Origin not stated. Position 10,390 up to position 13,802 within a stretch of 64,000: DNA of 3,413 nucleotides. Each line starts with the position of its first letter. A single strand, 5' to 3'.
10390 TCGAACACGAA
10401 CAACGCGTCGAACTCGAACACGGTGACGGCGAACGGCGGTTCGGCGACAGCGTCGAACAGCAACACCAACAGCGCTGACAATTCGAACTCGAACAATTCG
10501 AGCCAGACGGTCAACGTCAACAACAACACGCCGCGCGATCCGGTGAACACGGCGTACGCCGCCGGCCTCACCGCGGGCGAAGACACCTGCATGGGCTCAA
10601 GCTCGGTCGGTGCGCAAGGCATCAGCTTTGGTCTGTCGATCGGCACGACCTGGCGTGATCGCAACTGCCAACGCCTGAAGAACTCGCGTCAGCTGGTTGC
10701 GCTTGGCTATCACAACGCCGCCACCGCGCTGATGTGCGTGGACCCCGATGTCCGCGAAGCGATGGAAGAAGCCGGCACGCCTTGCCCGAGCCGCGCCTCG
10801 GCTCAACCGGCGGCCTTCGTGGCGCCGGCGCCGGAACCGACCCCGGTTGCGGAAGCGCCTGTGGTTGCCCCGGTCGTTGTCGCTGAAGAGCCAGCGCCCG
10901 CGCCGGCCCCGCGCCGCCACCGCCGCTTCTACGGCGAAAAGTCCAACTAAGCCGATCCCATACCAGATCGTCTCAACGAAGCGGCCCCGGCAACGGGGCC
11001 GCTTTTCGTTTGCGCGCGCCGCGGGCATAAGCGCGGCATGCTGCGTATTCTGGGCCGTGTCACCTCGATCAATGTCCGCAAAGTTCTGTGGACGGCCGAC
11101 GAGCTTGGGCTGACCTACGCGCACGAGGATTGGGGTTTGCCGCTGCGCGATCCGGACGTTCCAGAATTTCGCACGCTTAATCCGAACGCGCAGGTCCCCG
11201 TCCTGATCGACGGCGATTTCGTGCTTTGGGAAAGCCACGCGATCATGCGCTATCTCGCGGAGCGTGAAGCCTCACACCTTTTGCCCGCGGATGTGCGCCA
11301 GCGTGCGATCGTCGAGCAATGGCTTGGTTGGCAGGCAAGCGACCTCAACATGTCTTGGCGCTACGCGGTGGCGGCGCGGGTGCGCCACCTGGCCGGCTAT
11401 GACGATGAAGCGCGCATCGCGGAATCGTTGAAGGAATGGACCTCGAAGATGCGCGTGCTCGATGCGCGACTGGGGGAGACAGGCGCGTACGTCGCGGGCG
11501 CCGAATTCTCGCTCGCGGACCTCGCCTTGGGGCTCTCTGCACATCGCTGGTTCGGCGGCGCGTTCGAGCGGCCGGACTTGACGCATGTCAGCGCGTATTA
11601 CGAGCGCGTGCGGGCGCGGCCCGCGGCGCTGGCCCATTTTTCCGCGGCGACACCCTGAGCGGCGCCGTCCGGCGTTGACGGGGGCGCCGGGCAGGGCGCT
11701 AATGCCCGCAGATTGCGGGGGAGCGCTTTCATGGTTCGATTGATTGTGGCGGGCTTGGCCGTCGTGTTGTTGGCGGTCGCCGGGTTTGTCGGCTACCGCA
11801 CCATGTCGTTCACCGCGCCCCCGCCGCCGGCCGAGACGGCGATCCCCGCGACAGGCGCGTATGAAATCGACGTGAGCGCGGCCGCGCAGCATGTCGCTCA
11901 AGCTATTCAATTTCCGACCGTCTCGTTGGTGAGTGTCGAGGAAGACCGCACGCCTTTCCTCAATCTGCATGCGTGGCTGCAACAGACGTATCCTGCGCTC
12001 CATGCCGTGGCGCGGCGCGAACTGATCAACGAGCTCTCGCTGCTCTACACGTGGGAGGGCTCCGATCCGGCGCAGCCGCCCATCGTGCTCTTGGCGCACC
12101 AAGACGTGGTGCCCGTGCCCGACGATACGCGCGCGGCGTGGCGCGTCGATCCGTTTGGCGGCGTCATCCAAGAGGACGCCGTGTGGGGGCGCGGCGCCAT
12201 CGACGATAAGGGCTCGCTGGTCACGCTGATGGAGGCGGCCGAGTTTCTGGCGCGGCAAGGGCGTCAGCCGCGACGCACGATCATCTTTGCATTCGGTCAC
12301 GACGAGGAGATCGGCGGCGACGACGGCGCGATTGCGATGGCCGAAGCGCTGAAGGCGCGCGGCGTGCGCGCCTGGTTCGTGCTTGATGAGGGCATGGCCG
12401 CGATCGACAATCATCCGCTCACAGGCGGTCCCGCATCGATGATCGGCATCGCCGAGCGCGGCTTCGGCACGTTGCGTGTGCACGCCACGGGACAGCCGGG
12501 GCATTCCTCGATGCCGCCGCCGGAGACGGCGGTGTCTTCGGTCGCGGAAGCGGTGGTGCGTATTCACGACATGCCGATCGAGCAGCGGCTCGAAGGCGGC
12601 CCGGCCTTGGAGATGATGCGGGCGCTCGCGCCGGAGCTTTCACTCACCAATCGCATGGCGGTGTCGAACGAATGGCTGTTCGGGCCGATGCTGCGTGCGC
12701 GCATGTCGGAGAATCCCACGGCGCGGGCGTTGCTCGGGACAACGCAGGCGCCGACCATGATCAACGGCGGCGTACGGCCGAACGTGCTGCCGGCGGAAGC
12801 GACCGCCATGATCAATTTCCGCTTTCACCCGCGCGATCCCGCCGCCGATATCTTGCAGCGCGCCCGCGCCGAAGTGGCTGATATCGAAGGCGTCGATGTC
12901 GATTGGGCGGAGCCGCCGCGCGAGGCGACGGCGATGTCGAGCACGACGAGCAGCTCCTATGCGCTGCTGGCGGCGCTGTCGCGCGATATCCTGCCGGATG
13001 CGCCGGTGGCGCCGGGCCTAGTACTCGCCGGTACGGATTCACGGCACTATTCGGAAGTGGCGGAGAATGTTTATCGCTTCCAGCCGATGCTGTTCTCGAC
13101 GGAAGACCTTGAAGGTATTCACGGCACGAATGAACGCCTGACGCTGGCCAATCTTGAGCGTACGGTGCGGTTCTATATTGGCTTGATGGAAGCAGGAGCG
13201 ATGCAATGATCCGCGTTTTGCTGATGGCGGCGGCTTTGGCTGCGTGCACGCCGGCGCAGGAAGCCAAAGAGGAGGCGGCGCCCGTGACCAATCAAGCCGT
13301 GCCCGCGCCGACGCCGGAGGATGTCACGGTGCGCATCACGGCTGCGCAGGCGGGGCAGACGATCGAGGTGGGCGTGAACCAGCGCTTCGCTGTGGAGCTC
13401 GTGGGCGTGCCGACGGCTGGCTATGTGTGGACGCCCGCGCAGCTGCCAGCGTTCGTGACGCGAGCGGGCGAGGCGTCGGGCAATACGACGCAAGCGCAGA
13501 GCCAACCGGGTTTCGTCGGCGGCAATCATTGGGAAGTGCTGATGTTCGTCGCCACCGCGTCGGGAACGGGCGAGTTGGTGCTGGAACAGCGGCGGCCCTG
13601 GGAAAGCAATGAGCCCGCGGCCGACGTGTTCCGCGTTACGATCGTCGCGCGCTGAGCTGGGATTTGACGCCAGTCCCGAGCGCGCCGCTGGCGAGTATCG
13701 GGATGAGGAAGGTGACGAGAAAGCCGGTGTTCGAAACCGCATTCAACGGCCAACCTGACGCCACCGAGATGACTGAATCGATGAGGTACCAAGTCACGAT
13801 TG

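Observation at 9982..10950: Stand-alone secreted protein whose core is a strictly phased N-x array with Trp every 8 residues (Asn-ladder / amyloid-like candidate)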

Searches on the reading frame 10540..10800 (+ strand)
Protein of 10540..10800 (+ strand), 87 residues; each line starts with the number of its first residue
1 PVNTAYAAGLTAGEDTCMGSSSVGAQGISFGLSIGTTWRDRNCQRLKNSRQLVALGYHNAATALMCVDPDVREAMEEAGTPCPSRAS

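Call 61: search_dna_similar(query=window:10540-10800:+, collection=plasmids, mode=protein, max_evalue=0.001, max_rows=30)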
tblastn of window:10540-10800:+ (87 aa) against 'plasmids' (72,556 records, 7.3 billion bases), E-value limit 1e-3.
Records with a match: 6; places in all: 6; records where one place covers at least 80% of the query: 6.
Best place of each record, by identity: <60% 6.
By first word of the organism name: Burkholderia 3; Novosphingobium 2; Variovorax 1.
By predicted mobility (MOB-suite, as given by PLSDB): non-mobilizable 6.
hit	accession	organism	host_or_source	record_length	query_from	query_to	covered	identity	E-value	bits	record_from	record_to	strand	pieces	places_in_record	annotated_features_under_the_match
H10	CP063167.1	Variovorax paradoxus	-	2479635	10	83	85%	51.4%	2e-16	79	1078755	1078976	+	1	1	none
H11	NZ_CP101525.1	Burkholderia arboris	mixed culture,soil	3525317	7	83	89%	43.6%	2e-8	56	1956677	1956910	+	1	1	none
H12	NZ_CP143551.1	Burkholderia multivorans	Homo sapiens,bronchoalveolar lavage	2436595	7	83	89%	43.6%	2e-8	56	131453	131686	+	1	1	none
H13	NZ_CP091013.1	Burkholderia cenocepacia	-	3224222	7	83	89%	43.6%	2e-8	56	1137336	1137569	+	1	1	none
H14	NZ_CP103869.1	Novosphingobium humi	pure culture,soil biofilm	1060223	15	85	82%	45.8%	3e-11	64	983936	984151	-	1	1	none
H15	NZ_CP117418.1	Novosphingobium humi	Single cell,Soil from military shooting ...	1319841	15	85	82%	45.8%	3e-11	64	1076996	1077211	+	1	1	none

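Call 62: search_dna_similar(query=window:10540-10800:+, collection=phages, mode=protein, max_evalue=0.001, max_rows=40)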
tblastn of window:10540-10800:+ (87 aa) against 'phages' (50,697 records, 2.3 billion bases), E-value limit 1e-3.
Records with a match: 20; places in all: 20; records where one place covers at least 80% of the query: 19.
Best place of each record, by identity: <60% 20.
By first word of the organism name: Pelagibacter 6; Ralstonia 5; Achromobacter 3; Roseobacter 2; Caudoviricetes 2; Agrobacterium 1; uncultured 1.
By host as written in the record: - 7; Achromobacter xylosoxidans DSM 11852 3; Candidatus Pelagibacter sp. HTCC1062 2; Ralstonia solanacearum 1; Candidatus Pelagibacter sp. FZCC0015 1; Rhodobacteraceae bacterium FZCC0040 1; Candidadtus Pelagibacter sp. HTCC1062 1; Roseobacter sp. (CHUG lineage) 1; and 3 more.
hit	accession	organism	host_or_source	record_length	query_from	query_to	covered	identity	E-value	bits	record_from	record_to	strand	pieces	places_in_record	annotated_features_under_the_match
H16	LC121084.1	Ralstonia phage RSP15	-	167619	1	82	94%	56.1%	8e-18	81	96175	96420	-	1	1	hypothetical protein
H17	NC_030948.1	Ralstonia phage RSP15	-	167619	1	82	94%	56.1%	8e-18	81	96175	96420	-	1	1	hypothetical protein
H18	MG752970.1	Ralstonia phage RsoM2USA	Ralstonia solanacearum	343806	1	86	99%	46.0%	1e-14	72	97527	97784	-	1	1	hypothetical protein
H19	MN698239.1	Pelagibacter phage HTVC023P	Candidatus Pelagibacter sp. HTCC1062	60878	4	83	92%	48.1%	2e-16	77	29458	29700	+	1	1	hypothetical protein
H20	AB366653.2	Ralstonia phage phiRSL1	-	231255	1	85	98%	43.0%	1e-13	69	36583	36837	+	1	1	hypothetical protein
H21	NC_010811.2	Ralstonia phage phiRSL1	-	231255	1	85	98%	43.0%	1e-13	69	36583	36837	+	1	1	hypothetical protein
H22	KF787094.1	Achromobacter phage JWDelta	Achromobacter xylosoxidans DSM 11852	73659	1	84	97%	42.4%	1e-8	56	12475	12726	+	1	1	hypothetical protein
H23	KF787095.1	Achromobacter phage JWAlpha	Achromobacter xylosoxidans DSM 11852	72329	1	82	94%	43.4%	3e-7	52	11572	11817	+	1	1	hypothetical protein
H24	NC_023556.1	Achromobacter phage JWAlpha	Achromobacter xylosoxidans DSM 11852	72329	1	82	94%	43.4%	3e-7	52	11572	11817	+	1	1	hypothetical protein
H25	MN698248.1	Pelagibacter phage HTVC202P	Candidatus Pelagibacter sp. FZCC0015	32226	4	83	92%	44.4%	1e-11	64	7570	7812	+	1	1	hypothetical protein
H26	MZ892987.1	Roseobacter phage CRP-207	Rhodobacteraceae bacterium FZCC0040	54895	1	83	95%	39.6%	9e-9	56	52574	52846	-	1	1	hypothetical protein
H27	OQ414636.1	Pelagibacter phage EXVC032P Baldr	Candidadtus Pelagibacter sp. HTCC1062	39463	14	83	80%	45.7%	8e-12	64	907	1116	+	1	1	hypothetical protein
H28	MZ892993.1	Pelagibacter phage HTVC033P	Candidatus Pelagibacter sp. HTCC1062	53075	14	83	80%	45.7%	2e-11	64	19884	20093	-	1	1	hypothetical protein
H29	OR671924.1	Roseobacter phage CRP-810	Roseobacter sp. (CHUG lineage)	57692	1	83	95%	37.4%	6e-7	50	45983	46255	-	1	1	OmpA family protein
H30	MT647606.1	Pelagibacter phage Mosig EXVC030M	Candidatus Pelagibacter ubique HTCC1062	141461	14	83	80%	44.3%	2e-11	63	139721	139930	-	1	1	hypothetical protein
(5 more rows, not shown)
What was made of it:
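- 20 phage records (call 62) and chromids of Variovorax, Burkholderia and Novosphingobium (call 61).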

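Call 63: get_annotated_region(hit=H19, flank=3500)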
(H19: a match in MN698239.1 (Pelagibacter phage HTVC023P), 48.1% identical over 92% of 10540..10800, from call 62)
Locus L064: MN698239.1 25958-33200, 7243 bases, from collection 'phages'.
description: Pelagibacter phage HTVC023P, complete genome.
organism: Pelagibacter phage HTVC023P (NCBI taxid 2686455)
taxonomy: Viruses; Duplodnaviria; Heunggongvirae; Uroviricota; Caudoviricetes
host: Candidatus Pelagibacter sp. HTCC1062; source: seawater; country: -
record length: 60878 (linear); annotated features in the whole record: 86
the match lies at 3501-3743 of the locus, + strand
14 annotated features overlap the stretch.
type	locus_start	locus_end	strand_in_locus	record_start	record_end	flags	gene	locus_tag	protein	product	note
CDS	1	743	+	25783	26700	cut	-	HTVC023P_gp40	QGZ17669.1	capsid protein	-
CDS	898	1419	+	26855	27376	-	-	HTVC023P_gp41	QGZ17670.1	hypothetical protein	-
CDS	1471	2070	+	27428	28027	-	-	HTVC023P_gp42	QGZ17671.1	hypothetical protein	-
CDS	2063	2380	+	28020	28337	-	-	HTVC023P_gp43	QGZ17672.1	hypothetical protein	-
CDS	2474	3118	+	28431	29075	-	-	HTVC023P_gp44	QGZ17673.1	phosphoribosylaminoimidazole synthetase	phosphoribosylaminoimidazole synthetase (PurM)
CDS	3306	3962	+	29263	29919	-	-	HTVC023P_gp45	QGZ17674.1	hypothetical protein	-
CDS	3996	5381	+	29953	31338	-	-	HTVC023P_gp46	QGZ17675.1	hypothetical protein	-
CDS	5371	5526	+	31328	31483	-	-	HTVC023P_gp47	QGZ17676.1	hypothetical protein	-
CDS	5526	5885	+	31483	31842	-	-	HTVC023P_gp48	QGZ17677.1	hypothetical protein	-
CDS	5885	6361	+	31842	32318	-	-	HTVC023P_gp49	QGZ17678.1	peptidase M15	-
CDS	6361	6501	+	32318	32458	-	-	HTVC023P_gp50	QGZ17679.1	hypothetical protein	-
CDS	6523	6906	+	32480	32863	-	-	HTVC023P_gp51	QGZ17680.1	hypothetical protein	-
CDS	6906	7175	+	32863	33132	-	-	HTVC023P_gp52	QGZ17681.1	hypothetical protein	-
CDS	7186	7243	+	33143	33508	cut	-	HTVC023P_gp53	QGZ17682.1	hypothetical protein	-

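Call 64: get_annotated_region(hit=H29, flank=3500)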
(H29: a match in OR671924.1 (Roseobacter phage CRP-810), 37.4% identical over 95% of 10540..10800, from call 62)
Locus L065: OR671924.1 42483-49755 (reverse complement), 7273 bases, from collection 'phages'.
description: Roseobacter phage CRP-810, complete genome.
organism: Roseobacter phage CRP-810 (NCBI taxid 3088887)
taxonomy: Viruses
host: Roseobacter sp. (CHUG lineage); source: -; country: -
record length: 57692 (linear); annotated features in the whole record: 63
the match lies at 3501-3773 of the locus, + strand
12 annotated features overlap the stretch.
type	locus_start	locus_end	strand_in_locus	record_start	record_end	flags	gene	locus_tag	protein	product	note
CDS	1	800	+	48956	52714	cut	-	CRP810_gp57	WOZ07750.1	tail fiber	-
CDS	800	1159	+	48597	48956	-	-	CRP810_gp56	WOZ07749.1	hypothetical protein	-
CDS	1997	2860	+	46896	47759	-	-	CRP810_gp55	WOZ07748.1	hypothetical protein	-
CDS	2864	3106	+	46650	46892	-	-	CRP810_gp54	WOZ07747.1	hypothetical protein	-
CDS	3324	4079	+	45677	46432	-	-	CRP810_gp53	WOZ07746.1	OmpA family protein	-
CDS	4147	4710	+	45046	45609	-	-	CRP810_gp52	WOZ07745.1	hypothetical protein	-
CDS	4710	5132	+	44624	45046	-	-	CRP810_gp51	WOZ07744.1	lysozyme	-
CDS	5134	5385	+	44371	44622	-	-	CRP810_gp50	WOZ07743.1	hypothetical protein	-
CDS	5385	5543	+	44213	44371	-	-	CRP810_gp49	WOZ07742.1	ribonucleotide reductase A subunit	-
CDS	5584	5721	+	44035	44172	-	-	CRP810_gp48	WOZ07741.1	hypothetical protein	-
CDS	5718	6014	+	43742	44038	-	-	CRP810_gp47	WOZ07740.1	hypothetical protein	-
CDS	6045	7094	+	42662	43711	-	-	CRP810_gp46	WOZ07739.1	hypothetical protein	-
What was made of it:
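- In two cases they lie within 2 kb of the endolysin: CRP-810 gp53 near lysozyme gp51, and HTVC023P gp45 near peptidase M15 gp49 (calls 63, 64).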

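Call 65: get_annotated_region(hit=H25, flank=3500)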
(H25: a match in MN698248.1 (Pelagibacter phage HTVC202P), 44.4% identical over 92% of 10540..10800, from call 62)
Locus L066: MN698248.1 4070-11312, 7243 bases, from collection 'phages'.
description: Pelagibacter phage HTVC202P, complete genome.
organism: Pelagibacter phage HTVC202P (NCBI taxid 2686464)
taxonomy: Viruses; Duplodnaviria; Heunggongvirae; Uroviricota; Caudoviricetes
host: Candidatus Pelagibacter sp. FZCC0015; source: seawater; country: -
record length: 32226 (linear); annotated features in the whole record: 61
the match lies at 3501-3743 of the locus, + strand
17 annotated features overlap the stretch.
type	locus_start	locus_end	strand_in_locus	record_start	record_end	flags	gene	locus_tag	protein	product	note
CDS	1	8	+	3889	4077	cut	-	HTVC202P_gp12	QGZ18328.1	hypothetical protein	-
CDS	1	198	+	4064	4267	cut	-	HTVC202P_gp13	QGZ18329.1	hypothetical protein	-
CDS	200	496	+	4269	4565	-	-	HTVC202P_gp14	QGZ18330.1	hypothetical protein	-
CDS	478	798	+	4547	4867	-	-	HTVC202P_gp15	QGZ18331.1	putative nuclease/putative HNH nuclease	-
CDS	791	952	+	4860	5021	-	-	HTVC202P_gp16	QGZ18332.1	hypothetical protein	-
CDS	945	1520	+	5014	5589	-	-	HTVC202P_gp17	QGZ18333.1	DnaD domain protein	-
CDS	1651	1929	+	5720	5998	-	-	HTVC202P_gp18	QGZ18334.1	hypothetical protein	-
CDS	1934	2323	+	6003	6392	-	-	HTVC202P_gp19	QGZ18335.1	putative DNA binding protein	-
CDS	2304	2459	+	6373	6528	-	-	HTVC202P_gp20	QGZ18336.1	hypothetical protein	-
CDS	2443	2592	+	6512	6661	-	-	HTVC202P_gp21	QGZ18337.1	hypothetical protein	-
CDS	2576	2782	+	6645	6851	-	-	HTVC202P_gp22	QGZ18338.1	hypothetical protein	-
CDS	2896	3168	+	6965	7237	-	-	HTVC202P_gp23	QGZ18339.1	hypothetical protein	-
CDS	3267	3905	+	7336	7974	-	-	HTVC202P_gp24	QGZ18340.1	hypothetical protein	-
CDS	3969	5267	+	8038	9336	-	-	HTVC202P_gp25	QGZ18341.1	hypothetical protein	-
CDS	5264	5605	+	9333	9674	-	-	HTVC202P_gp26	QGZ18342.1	hypothetical protein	-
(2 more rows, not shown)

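Call 75: search_protein_families(library=padloc, proteins=[L064:3306-3959:+], max_evalue=0.1)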
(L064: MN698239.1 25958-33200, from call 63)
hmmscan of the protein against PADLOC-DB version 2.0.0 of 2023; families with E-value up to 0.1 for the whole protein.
L064:3306-3959:+ (218 aa): 0 families

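Call 78: search_protein_families(library=pfam, proteins=[L064:3996-5378:+, L066:3969-5264:+, L065:4147-4707:+], max_evalue=0.01)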
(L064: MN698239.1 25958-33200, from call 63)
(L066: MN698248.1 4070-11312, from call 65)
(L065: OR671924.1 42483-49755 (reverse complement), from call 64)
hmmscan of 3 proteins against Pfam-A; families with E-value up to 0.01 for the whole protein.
L064:3996-5378:+ (461 aa): 0 families

L066:3969-5264:+ (432 aa): 0 families

L065:4147-4707:+ (187 aa): 0 families

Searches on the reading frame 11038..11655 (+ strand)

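Call 6: search_protein_families(library=pfam, proteins=[window:11038-11655:+], max_evalue=1)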
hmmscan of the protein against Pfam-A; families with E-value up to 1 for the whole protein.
window:11038-11655:+ (206 aa): 6 families
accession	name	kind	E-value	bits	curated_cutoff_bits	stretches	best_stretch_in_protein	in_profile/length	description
PF02798.26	GST_N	-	4.9e-14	52.9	20.9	1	6-75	7-76/76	Glutathione S-transferase, N-terminal domain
PF13409.12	GST_N_2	-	1.1e-13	52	25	1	10-76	2-70/70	Glutathione S-transferase, N-terminal domain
PF13417.12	GST_N_3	-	3.3e-12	47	22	1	9-78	6-72/75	Glutathione S-transferase, N-terminal domain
PF00043.30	GST_C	-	1.7e-05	25.4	20.7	1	122-195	19-93/93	Glutathione S-transferase, C-terminal domain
PF13410.11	GST_C_2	-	8.4e-05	23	24.9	1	125-190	2-69/69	Glutathione S-transferase, C-terminal domain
PF14497.11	GST_C_3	-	0.0055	17.3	21.6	1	137-196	34-96/104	Glutathione S-transferase, C-terminal domain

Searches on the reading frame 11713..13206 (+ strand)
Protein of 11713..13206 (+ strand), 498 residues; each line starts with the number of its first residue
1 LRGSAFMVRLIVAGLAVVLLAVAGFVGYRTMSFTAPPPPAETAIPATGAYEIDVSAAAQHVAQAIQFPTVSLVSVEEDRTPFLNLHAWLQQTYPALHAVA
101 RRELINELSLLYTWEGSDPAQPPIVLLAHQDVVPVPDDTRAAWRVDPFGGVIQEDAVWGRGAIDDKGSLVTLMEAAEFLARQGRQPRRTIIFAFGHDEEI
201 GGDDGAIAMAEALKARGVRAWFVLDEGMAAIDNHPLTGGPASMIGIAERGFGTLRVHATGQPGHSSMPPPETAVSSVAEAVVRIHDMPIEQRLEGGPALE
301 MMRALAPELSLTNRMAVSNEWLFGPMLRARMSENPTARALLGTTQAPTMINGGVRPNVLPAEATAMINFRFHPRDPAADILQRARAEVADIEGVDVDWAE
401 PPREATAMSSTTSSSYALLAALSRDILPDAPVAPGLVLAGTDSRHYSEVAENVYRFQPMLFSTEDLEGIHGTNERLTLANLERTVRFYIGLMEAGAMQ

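Call 6: search_protein_families(library=pfam, proteins=[window:11713-13206:+], max_evalue=1)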
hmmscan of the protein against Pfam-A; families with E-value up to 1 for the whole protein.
window:11713-13206:+ (498 aa): 6 families
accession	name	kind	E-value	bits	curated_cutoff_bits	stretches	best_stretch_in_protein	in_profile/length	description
PF01546.33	Peptidase_M20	-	9.6e-29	101.2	24.6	1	126-493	2-205/206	Peptidase family M20/M25/M40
PF07687.19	M20_dimer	-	4e-14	52.9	21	1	246-390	1-101/107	Peptidase dimerisation domain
PF04389.22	Peptidase_M28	-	1.3e-09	38.5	21.3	1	112-225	4-93/193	Peptidase family M28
PF05343.19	Peptidase_M42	-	0.033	13.7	23.2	1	162-229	132-193/292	M42 glutamyl aminopeptidase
PF07755.17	DUF1611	-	0.11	12.4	25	1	187-224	11-48/201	Domain of unknown function (DUF1611_C) P-loop domain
PF14336.11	GLUCM-like_C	-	0.2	11.5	27.9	1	198-232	51-85/291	D-glutamate cyclase-like, C-terminal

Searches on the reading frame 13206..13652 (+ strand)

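Call 78: search_protein_families(library=pfam, proteins=[window:13206-13652:+], max_evalue=0.01)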
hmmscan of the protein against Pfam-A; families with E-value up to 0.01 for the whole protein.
window:13206-13652:+ (149 aa): 1 family
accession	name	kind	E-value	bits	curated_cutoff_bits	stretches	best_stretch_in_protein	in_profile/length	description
PF09394.16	Inhibitor_I42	-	5.4e-13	49.5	27.2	1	55-146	2-91/91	Chagasin family peptidase inhibitor I42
